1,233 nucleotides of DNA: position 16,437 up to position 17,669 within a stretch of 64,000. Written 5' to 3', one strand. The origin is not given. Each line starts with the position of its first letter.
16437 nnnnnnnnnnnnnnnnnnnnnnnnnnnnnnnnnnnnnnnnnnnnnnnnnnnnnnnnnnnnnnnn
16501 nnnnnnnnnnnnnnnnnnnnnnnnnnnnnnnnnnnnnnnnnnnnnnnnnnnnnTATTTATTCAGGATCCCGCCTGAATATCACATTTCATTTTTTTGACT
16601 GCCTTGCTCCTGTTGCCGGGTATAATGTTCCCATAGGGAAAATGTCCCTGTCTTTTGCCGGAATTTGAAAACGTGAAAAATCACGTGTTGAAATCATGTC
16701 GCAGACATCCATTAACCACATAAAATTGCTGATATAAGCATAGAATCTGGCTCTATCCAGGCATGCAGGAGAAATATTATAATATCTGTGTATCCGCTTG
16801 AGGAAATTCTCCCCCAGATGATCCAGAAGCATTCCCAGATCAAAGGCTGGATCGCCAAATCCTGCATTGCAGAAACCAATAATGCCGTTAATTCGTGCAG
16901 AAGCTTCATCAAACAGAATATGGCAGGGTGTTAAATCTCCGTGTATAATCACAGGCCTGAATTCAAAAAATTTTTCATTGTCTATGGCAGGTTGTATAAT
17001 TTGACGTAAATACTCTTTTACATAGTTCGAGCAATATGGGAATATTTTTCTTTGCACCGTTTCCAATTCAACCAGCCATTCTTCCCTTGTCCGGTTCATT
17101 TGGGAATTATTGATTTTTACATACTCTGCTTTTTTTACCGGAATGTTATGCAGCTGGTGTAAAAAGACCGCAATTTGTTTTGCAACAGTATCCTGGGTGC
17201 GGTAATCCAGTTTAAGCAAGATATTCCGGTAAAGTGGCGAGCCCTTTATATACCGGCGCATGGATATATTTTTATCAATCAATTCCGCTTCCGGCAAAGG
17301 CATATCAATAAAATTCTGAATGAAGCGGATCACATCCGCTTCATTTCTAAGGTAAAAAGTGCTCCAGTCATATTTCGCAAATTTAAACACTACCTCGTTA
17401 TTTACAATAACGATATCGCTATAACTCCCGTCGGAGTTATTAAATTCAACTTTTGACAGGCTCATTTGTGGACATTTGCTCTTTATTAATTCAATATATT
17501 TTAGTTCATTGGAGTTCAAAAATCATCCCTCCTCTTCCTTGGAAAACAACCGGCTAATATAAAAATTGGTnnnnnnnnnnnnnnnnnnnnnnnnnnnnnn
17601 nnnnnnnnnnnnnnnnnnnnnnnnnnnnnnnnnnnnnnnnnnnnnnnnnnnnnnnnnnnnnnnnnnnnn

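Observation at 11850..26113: Candidate undescribed spore-surface protein glycosylation island between spoIIE and spoVT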

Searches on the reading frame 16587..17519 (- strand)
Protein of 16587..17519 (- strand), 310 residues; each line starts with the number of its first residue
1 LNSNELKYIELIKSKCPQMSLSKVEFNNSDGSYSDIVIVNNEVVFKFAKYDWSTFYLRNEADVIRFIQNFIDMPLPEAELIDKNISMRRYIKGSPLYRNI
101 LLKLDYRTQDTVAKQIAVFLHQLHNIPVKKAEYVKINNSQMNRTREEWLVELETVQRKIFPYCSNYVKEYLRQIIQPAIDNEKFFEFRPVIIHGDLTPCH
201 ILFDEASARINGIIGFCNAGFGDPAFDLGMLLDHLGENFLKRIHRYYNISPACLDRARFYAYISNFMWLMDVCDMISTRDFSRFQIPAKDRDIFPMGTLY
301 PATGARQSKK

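Call 3: search_protein_families(library=pfam, proteins=[window:16587-17519:-], max_evalue=0.01)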
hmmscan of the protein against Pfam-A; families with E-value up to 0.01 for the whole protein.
window:16587-17519:- (310 aa): 3 families
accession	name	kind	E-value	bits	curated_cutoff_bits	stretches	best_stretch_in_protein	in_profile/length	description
PF01636.29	APH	-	3.3e-20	73.3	23.2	1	40-259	17-238/239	Phosphotransferase enzyme family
PF01633.27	Choline_kinase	-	0.00041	20.2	29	1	107-255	83-227/300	Choline/ethanolamine kinase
PF07914.17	DUF1679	-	0.00052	19.5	24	1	165-232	242-314/414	Uncharacterized oxidoreductase dhs-27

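Call 15: search_protein_families(library=ncbifam, proteins=[window:16587-17519:-], max_evalue=0.001)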
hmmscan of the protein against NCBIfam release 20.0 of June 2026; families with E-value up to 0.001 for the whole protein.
window:16587-17519:- (310 aa): 22 families
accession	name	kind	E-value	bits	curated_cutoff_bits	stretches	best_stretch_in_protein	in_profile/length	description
NF000076.3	APH_2pp_Ie_IVa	exception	1.2e-21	77.4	600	1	13-247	14-252/301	APH(2'')-Ie/IVa family aminoglycoside O-phosphotransferase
NF000044.2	APH_2pp_IIIa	exception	1.3e-21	77.2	625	1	1-246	1-249/306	aminoglycoside O-phosphotransferase APH(2'')-IIIa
NF033692.1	APH_2pp_I_a_f_h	exception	1.7e-16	60.5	475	1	13-247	6-240/290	APH(2'')-Ia/If/Ih family aminoglycoside O-phosphotransferase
NF000498.2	APH_2pp_If_Ih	exception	4.9e-16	59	600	1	29-237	22-228/297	APH(2'')-If/Ih family aminoglycoside O-phosphotransferase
NF000015.3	APH_2pp_IIa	exception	7.5e-15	54.7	625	1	17-249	14-248/299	aminoglycoside O-phosphotransferase APH(2'')-IIa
NF041446.1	APH_2pp_Ii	exception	6.4e-14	52.1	625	1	30-248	23-243/297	aminoglycoside O-phosphotransferase APH(2'')-Ii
NF000508.1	APH_2pp_Ia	exception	5.7e-12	45.8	600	1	34-248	13-229/277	aminoglycoside O-phosphotransferase APH(2'')-Ia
NF000132.2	APH_2pp_Ig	exception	1.9e-10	40.6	620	1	30-251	33-257/306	aminoglycoside O-phosphotransferase APH(2'')-Ig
NF041268.1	capreo_Cph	equivalog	2.8e-10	40.3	390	1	7-264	5-258/285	capreomycin phosphotransferase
NF033068.1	APH_3p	equivalog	3.5e-10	39.8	205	1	39-262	29-250/255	APH(3') family aminoglycoside O-phosphotransferase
NF000240.1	macrolide_MphC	exception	6.2e-09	35.7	550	1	61-229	63-231/299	Mph(C) family macrolide 2'-phosphotransferase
NF000255.1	macrolide_MphF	exception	2e-08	34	650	1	115-249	123-250/299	Mph(F) family macrolide 2'-phosphotransferase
NF000241.1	MPH_3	exception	5.8e-08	32.4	500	1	111-247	116-245/293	Mph(E)/Mph(G) family macrolide 2'-phosphotransferase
NF038056.1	macrolide_MphM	exception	9.2e-08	32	610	1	95-248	101-248/298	macrolide 2'-phosphotransferase MphM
NF000088.1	viomycin_Vph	equivalog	2e-07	30.7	400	1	31-243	34-246/293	viomycin phosphotransferase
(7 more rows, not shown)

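Call 62: search_solved_structures(query=window:16587-17519:-, max_evalue=0.001)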
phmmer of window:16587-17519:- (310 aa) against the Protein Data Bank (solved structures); distinct sequences matched with E-value up to 0.001: 26.
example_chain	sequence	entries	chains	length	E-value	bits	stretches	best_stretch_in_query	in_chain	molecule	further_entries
3tdw_A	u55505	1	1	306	1.7e-21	80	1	1-247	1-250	Gentamicin resistance protein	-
3tdv_A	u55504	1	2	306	5.4e-21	78.4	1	1-247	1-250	Gentamicin resistance protein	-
6ctz_A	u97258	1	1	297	2.5e-20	76.2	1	6-247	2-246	Gentamicin resistance protein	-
4dtb_A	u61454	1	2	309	3.5e-20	75.7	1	12-258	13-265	APH(2'')-Id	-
4dta_A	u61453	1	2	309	3.7e-20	75.6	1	12-258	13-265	APH(2'')-Id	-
3n4v_A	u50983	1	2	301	5.1e-20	75.2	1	12-258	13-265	APH(2'')-Id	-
3n4t_A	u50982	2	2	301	5.2e-20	75.1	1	12-258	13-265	APH(2'')-Id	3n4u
6cd7_A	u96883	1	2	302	5.3e-20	75.1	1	12-258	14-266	APH(2'')-Id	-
3sgc_A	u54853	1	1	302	5.3e-20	75.1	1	12-258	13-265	APH(2'')-Id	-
3sg9_A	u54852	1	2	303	5.4e-20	75.1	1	12-258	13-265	APH(2'')-Id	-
3sg8_A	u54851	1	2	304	5.4e-20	75.1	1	12-258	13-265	APH(2'')-Id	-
4dt8_A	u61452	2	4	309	5.7e-20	75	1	12-258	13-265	APH(2'')-Id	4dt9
9h2z_A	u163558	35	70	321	6.5e-20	74.8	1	12-258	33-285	APH(2'')-Id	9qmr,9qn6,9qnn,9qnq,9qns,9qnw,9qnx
4dbx_A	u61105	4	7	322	6.6e-20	74.8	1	12-258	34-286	APH(2"")-ID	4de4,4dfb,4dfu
4n57_A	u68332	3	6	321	1.6e-19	73.6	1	16-258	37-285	APH(2'')-Id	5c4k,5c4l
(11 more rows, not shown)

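Call 83: search_solved_structures(query=window:16587-17519:-, max_evalue=1e-18, show_alignments=2)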
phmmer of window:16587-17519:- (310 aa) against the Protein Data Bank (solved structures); distinct sequences matched with E-value up to 1e-18: 15.
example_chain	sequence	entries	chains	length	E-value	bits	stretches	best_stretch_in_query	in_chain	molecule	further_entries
3tdw_A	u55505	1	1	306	1.7e-21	80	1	1-247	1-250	Gentamicin resistance protein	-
3tdv_A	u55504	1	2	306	5.4e-21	78.4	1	1-247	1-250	Gentamicin resistance protein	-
6ctz_A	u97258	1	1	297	2.5e-20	76.2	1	6-247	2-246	Gentamicin resistance protein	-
4dtb_A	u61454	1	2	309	3.5e-20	75.7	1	12-258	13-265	APH(2'')-Id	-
4dta_A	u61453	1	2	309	3.7e-20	75.6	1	12-258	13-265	APH(2'')-Id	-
3n4v_A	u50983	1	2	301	5.1e-20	75.2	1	12-258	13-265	APH(2'')-Id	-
3n4t_A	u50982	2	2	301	5.2e-20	75.1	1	12-258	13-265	APH(2'')-Id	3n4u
6cd7_A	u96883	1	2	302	5.3e-20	75.1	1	12-258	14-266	APH(2'')-Id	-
3sgc_A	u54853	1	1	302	5.3e-20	75.1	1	12-258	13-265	APH(2'')-Id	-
3sg9_A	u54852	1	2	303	5.4e-20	75.1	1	12-258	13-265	APH(2'')-Id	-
3sg8_A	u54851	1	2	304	5.4e-20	75.1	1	12-258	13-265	APH(2'')-Id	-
4dt8_A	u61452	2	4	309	5.7e-20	75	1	12-258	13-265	APH(2'')-Id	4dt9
9h2z_A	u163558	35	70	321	6.5e-20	74.8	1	12-258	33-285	APH(2'')-Id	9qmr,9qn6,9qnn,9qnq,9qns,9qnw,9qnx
4dbx_A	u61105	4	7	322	6.6e-20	74.8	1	12-258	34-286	APH(2"")-ID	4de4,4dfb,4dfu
4n57_A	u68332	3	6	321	1.6e-19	73.6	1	16-258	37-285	APH(2'')-Id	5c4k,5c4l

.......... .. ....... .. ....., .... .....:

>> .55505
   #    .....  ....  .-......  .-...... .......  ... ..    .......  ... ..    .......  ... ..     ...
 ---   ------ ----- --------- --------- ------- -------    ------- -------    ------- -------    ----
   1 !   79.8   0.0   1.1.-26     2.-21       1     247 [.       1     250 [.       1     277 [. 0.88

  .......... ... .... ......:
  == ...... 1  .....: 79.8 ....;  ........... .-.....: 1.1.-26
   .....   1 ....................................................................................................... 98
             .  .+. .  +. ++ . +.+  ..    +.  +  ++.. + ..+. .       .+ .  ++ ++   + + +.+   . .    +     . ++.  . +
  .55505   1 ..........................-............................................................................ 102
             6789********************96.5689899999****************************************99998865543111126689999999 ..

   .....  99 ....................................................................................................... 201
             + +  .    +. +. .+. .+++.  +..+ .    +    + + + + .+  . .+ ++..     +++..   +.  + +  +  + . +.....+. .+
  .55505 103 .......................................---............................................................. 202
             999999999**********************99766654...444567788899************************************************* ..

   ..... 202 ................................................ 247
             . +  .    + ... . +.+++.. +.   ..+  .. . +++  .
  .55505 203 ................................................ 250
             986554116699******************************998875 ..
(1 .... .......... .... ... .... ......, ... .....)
